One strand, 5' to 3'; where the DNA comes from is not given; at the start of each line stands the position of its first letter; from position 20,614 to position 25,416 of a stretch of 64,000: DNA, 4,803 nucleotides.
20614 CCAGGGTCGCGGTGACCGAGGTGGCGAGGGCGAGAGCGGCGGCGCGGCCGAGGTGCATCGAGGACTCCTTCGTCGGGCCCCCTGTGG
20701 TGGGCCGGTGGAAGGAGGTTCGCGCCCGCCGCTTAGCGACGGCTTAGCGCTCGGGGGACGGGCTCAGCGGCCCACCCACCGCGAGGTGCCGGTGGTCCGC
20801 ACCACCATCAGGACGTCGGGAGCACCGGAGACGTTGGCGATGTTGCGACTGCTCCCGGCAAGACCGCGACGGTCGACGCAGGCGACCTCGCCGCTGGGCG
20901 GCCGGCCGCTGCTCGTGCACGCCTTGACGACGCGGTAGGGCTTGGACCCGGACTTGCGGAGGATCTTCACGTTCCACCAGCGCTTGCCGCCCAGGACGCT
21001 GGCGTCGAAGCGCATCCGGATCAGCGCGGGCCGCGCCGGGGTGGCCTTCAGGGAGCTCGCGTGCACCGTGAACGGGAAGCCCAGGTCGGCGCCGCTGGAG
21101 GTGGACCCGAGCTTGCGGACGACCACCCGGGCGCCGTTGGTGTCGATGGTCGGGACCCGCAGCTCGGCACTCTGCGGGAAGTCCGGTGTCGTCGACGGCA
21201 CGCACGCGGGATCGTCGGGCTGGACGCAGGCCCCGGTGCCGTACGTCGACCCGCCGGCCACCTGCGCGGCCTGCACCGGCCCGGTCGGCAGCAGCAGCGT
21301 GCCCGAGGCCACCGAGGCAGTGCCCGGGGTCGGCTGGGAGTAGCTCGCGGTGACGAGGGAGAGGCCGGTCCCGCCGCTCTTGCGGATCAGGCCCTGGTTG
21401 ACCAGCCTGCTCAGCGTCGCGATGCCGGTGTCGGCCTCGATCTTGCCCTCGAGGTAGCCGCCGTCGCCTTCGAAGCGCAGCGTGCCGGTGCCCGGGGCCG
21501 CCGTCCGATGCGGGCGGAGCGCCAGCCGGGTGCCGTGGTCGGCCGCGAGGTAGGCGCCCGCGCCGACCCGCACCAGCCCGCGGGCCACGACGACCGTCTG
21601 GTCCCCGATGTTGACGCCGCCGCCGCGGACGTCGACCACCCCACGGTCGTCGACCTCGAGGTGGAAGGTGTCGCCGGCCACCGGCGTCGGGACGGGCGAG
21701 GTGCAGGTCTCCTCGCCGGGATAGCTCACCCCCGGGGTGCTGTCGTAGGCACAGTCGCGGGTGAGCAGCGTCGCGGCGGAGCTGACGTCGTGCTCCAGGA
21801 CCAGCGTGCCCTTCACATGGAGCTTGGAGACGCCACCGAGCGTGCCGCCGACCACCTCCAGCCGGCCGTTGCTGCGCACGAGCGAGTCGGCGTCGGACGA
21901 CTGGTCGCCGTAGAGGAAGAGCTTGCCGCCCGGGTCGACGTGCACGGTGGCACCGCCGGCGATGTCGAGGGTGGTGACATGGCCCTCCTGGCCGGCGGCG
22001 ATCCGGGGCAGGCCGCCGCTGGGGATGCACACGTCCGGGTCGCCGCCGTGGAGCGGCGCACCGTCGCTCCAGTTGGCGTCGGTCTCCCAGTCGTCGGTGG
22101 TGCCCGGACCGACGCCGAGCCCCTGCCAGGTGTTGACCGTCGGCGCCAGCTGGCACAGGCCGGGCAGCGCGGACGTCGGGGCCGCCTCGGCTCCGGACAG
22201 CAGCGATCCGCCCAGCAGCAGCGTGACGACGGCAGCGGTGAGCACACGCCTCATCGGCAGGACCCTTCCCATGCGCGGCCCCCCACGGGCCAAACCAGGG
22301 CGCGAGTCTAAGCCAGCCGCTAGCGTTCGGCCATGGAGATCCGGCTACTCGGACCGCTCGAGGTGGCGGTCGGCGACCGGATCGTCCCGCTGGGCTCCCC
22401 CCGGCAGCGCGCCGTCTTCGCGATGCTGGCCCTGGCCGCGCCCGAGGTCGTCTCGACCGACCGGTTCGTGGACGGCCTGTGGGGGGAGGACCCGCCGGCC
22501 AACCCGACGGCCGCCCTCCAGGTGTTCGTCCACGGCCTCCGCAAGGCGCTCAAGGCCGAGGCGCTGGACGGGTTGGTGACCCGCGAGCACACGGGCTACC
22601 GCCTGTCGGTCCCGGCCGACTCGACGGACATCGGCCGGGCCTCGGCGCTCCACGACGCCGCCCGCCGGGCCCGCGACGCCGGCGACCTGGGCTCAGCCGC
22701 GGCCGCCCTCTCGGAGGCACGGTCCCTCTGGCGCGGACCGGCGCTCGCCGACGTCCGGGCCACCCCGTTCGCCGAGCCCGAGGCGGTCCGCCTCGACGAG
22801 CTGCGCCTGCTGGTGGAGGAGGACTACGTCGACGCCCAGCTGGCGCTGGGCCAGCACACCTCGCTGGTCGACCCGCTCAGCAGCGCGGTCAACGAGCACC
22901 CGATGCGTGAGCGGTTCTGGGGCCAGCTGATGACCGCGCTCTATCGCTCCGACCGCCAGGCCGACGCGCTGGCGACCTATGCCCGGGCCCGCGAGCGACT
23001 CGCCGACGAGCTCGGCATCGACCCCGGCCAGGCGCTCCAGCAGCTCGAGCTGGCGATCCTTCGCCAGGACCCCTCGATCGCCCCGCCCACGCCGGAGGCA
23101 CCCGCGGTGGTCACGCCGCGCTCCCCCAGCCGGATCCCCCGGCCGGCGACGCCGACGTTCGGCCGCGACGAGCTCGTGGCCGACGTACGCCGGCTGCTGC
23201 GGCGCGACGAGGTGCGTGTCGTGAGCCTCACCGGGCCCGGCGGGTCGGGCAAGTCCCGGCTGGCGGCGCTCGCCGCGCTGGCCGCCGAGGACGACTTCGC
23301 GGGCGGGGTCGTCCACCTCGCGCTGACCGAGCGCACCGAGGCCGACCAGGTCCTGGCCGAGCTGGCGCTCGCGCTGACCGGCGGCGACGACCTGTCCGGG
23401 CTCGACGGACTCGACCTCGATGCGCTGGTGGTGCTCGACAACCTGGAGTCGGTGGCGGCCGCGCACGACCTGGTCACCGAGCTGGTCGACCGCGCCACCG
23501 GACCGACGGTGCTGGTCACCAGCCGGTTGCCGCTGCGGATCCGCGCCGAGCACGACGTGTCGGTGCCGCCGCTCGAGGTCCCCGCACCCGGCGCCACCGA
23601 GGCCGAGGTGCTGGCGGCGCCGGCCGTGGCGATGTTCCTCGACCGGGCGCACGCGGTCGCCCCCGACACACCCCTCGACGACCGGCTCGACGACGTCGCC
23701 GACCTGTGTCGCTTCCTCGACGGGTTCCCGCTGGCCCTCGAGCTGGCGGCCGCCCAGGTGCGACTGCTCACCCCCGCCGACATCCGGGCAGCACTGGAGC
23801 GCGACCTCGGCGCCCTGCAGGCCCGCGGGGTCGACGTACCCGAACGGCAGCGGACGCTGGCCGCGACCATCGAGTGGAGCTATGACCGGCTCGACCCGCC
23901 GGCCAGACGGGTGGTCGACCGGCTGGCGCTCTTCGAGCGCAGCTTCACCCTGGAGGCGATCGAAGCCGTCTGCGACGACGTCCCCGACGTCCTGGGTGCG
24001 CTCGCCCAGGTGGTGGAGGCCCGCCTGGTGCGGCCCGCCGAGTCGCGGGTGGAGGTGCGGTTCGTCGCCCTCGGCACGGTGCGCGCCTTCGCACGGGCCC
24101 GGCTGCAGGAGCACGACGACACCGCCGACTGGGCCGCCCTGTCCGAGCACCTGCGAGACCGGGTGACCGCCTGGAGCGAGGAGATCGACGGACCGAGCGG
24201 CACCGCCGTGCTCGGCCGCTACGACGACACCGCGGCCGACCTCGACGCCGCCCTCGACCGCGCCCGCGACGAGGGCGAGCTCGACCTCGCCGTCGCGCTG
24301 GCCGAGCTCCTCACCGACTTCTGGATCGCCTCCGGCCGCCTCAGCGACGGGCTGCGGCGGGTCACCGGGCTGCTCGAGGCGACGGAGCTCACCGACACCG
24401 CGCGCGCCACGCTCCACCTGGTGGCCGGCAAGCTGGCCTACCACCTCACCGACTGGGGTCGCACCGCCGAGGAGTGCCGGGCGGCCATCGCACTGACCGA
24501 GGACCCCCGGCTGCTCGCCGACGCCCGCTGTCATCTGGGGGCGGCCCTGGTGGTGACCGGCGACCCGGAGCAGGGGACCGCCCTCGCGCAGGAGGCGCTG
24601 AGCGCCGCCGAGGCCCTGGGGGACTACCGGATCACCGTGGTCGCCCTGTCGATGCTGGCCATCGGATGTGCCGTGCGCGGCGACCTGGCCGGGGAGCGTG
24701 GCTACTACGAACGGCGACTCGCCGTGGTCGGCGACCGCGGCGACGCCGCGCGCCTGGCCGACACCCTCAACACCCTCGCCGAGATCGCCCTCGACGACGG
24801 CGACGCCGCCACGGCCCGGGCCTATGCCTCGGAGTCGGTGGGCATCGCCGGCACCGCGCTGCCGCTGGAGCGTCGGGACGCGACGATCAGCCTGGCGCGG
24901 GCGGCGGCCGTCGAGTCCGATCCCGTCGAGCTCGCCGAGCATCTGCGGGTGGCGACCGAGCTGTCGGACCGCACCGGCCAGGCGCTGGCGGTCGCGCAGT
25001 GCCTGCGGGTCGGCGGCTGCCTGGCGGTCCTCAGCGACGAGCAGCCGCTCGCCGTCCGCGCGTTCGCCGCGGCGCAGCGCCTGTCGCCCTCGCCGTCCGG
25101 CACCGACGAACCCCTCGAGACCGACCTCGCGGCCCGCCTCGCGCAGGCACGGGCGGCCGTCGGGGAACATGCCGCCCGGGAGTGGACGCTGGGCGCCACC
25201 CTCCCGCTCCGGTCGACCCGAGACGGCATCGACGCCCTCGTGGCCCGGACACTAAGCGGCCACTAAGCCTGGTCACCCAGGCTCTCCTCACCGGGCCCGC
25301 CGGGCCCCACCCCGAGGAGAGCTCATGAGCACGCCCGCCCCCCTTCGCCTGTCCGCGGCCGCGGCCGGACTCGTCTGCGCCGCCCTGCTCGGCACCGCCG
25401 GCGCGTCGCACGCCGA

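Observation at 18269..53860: Candidate SARP-controlled secretome regulon: five promoters with identical geometry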

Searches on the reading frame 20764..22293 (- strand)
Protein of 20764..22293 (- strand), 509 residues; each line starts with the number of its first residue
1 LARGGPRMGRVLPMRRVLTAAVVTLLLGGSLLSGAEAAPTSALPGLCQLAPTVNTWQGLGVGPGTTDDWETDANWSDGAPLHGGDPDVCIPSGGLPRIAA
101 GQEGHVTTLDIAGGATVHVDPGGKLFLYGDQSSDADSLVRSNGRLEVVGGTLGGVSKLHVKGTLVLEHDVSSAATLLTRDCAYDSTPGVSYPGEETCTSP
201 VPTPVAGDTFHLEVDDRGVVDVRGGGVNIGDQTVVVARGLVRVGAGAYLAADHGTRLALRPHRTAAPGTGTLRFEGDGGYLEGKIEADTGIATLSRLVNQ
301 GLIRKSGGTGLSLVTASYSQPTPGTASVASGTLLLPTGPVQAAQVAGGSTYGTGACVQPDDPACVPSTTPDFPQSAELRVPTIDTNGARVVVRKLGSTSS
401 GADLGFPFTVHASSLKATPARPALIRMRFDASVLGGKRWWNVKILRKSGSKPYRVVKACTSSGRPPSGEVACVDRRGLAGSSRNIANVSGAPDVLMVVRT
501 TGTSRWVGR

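Call 15: search_protein_families(library=pfam, proteins=[window:20764-22293:-], max_evalue=0.01)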
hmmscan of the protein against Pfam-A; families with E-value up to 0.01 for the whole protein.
window:20764-22293:- (509 aa): 0 families

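Call 36: search_protein_families(library=ncbifam, proteins=[window:20764-22272:-], max_evalue=0.01)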
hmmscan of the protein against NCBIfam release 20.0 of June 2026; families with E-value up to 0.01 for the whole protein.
window:20764-22272:- (502 aa): 0 families

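Call 91: search_solved_structures(query=window:20764-22272:-, max_evalue=0.01)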
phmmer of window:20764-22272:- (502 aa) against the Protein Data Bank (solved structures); distinct sequences matched with E-value up to 0.01: 0.

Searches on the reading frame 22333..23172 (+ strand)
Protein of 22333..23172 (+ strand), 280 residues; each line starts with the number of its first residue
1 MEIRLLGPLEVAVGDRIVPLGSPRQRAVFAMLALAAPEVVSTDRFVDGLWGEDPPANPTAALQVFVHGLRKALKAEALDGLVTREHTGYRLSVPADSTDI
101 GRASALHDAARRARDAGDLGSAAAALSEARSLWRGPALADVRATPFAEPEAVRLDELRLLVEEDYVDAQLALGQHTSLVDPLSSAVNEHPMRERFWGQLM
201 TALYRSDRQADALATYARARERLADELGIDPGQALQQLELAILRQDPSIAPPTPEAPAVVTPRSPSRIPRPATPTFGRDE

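Call 62: search_solved_structures(query=window:22333-23172:+, show_alignments=2, max_evalue=1e-10)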
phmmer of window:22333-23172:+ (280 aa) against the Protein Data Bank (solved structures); distinct sequences matched with E-value up to 1e-10: 4.
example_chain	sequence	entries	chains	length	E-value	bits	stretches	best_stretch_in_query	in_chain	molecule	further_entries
2fez_A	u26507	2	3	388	4.1e-51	177.5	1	2-258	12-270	Probable regulatory protein embR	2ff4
8k60_I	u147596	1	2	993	6.7e-44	153.8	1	5-275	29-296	Regulatory protein AfsR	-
8hvr_I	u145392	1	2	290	6.8e-44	153.8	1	5-250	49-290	Regulatory protein AfsR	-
8jke_I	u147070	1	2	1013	7e-44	153.8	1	5-275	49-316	Regulatory protein AfsR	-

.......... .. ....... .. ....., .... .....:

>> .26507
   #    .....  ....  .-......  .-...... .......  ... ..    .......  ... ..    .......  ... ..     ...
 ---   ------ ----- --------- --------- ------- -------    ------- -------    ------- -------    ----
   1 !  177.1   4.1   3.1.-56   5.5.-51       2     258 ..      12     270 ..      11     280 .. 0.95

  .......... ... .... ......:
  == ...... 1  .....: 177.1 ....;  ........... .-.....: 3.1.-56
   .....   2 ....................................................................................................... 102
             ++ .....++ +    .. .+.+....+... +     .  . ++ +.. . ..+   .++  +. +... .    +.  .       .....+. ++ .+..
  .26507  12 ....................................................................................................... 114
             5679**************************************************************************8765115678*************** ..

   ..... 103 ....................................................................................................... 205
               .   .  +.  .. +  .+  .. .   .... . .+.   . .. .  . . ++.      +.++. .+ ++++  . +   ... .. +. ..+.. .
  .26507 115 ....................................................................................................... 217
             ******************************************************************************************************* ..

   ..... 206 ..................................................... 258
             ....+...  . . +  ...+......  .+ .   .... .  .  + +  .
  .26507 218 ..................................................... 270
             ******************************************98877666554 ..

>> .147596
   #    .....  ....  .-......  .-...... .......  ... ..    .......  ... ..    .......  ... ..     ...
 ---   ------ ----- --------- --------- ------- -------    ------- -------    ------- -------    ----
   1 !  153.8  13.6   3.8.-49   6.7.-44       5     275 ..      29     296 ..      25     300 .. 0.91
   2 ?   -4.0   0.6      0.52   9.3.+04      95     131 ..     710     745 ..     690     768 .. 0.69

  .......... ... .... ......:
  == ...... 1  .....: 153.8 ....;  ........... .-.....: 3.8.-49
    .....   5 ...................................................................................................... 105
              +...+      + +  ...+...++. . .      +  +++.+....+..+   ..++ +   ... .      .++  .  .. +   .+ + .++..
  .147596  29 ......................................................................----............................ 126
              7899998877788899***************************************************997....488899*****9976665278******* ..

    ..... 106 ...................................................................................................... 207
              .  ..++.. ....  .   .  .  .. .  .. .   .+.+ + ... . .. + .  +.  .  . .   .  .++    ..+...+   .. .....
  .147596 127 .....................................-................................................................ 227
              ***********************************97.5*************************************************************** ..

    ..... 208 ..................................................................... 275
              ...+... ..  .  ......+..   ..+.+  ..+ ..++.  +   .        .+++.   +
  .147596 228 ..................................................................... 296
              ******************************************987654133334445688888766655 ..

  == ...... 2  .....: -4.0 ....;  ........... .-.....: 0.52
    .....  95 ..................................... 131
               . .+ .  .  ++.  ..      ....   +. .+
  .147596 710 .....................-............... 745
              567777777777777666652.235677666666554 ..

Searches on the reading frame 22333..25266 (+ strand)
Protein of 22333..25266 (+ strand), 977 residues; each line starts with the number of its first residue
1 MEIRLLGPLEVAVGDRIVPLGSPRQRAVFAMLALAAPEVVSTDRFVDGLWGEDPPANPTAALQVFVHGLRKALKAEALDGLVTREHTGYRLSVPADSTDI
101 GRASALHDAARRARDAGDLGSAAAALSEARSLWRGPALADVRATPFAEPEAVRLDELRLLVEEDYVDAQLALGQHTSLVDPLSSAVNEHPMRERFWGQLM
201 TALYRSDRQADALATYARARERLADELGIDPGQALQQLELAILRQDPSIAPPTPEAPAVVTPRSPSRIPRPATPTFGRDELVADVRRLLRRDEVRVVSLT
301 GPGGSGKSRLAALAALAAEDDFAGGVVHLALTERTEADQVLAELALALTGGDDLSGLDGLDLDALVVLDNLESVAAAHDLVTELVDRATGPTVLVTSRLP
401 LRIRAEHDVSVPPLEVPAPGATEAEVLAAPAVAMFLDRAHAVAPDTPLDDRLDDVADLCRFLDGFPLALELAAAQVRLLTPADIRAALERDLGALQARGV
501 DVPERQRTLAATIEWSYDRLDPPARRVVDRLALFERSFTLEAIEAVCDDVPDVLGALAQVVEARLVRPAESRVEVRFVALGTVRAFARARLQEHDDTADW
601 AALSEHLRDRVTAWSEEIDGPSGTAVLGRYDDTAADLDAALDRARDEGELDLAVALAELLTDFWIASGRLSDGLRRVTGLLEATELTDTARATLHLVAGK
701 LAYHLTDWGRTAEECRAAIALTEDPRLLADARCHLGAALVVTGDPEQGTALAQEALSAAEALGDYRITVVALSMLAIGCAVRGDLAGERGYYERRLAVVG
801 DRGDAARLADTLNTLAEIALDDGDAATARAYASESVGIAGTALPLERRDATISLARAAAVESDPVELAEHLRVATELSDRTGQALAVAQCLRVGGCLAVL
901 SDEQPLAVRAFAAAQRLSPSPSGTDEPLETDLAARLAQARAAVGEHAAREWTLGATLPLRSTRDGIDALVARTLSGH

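Call 15: search_protein_families(library=pfam, proteins=[window:22333-25266:+], max_evalue=0.01)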
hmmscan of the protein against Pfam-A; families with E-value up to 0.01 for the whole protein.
window:22333-25266:+ (977 aa): 7 families
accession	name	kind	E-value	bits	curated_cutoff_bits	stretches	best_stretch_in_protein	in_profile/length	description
PF03704.23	BTAD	-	4.5e-45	154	22.1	1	98-243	1-146/146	Bacterial transcriptional activator domain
PF00486.34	Trans_reg_C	-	1.5e-08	35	26.2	1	22-91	7-77/77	Transcriptional regulatory protein, C terminal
PF13191.12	AAA_16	-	4.9e-05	24.3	32.6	1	276-395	3-137/167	AAA ATPase domain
PF17874.7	TPR_MalT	-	5.5e-05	23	45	1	701-884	10-197/336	MalT-like TPR region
PF13424.12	TPR_12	-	0.0014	19.2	30.1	1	729-797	3-73/77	Tetratricopeptide repeat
PF25199.1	nSTAND_NTPase5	-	0.0028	17.9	34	1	279-399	26-134/145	Novel STAND NTPase 5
PF00931.28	NB-ARC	-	0.0091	15.7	23.5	0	286-315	10-39/248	NB-ARC domain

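Call 25: find_related_loci(query=window:22333-25266:+, collection=genome_contigs, flank=10000)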
Query window:22333-25266:+ (977 aa) in genome_contigs; peptide patterns used: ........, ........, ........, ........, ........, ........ (x = any residue, [..] = any of these).
85 stretches matched a pattern; 28 encode a relative of the query (tblastn E <= 1e-3); 28 distinct loci.
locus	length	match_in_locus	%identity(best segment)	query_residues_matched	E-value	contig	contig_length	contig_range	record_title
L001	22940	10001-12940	69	1-977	0e+0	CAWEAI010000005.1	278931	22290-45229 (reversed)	MAG: uncultured Actinomycetota bacterium isolate MFD01275.bin.2.152 genome assembly, contig: contig_1969, whole genome s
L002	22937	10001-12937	82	1-975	0e+0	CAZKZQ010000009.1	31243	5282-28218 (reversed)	MAG TPA_asm: uncultured Nocardioidaceae bacterium isolate binchicken_co105_20 genome assembly, contig: NODE_1774_length_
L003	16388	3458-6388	60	1-976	0e+0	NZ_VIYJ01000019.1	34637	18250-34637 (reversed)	Nocardioides rubriscoriae strain DSM 23986 Scaffold17_1, whole genome shotgun sequence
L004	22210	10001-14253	69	1-972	0e+0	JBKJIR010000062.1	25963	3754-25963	MAG: Marmoricola sp. isolate ant_bin.17 S1Ck117_3436713_flag_0_multi_55.9787_len_25963, whole genome shotgun sequence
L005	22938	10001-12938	71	1-976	0e+0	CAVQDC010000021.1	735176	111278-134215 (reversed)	MAG: uncultured Actinomycetota bacterium isolate MFD02581.bin.1.182 genome assembly, contig: contig_1867, whole genome s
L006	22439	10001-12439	39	1-785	4e-100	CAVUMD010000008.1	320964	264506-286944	MAG: uncultured Actinomycetes bacterium isolate MFD06298.bin.3.255 genome assembly, contig: contig_29771, whole genome s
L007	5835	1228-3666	39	1-785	1e-99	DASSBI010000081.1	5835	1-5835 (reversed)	MAG TPA_asm: Gaiella sp. isolate SMAG_U890 k141_1010940, whole genome shotgun sequence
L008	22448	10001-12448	38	1-821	1e-88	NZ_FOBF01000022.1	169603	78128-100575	Nonomuraea pusilla strain DSM 43357, whole genome shotgun sequence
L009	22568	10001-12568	32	1-891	4e-89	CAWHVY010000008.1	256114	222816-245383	MAG: uncultured Acidimicrobiaceae bacterium isolate MFD04540.bin.1.74 genome assembly, contig: contig_28438, whole genom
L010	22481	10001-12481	37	1-826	7e-87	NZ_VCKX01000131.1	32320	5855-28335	Nonomuraea zeae strain DSM 100528 NODE_131_length_32406_cov_28.2152, whole genome shotgun sequence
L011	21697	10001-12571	36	1-821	8e-81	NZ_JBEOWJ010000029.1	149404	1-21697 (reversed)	Streptosporangium sp. NPDC002544 NPDC002544_7_G8.ctg-0029, whole genome shotgun sequence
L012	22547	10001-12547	35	1-821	2e-84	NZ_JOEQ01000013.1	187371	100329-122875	Streptosporangium amethystogenes strain NRRL B-2639 contig13.1, whole genome shotgun sequence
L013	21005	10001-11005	40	1-310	4e-49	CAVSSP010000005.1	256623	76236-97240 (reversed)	MAG: uncultured Acidimicrobiales bacterium isolate MFD09671.bin.2.98 genome assembly, contig: contig_65829, whole genome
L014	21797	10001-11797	35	1-598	1e-48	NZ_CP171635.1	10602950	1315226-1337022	Lentzea sp. JNUCC 0626 strain JNUCC chromosome, complete genome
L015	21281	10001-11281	36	1-420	2e-47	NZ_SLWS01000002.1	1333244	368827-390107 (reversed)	Actinocrispum wychmicini strain DSM 45934 Ga0310477_102, whole genome shotgun sequence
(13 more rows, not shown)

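Call 36: search_protein_families(library=ncbifam, proteins=[window:22333-25266:+], max_evalue=0.01)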
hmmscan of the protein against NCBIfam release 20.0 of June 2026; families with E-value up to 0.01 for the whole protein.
window:22333-25266:+ (977 aa): 4 families
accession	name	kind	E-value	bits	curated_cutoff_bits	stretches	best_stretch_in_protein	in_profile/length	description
NF053617.1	SARPRegAfsRStmc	equivalog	4.7e-58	197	1430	1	4-859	32-871/986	SARP-family global regulator AfsR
NF041231.1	BagI_FevR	exception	2.5e-47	161.7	500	1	14-273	4-264/315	AfsR/SARP family transcriptional regulator BagI/FevR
NF041717.1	HaaA_phane_TPR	equivalog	4.1e-07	28.5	1125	2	363-535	220-371/882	cyclophane-containing RiPP biosynthesis TPR protein HaaT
NF006743.0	PRK09270.1-2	equivalog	0.0056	15.7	227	1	276-319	10-53/217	nucleoside/nucleotide kinase family protein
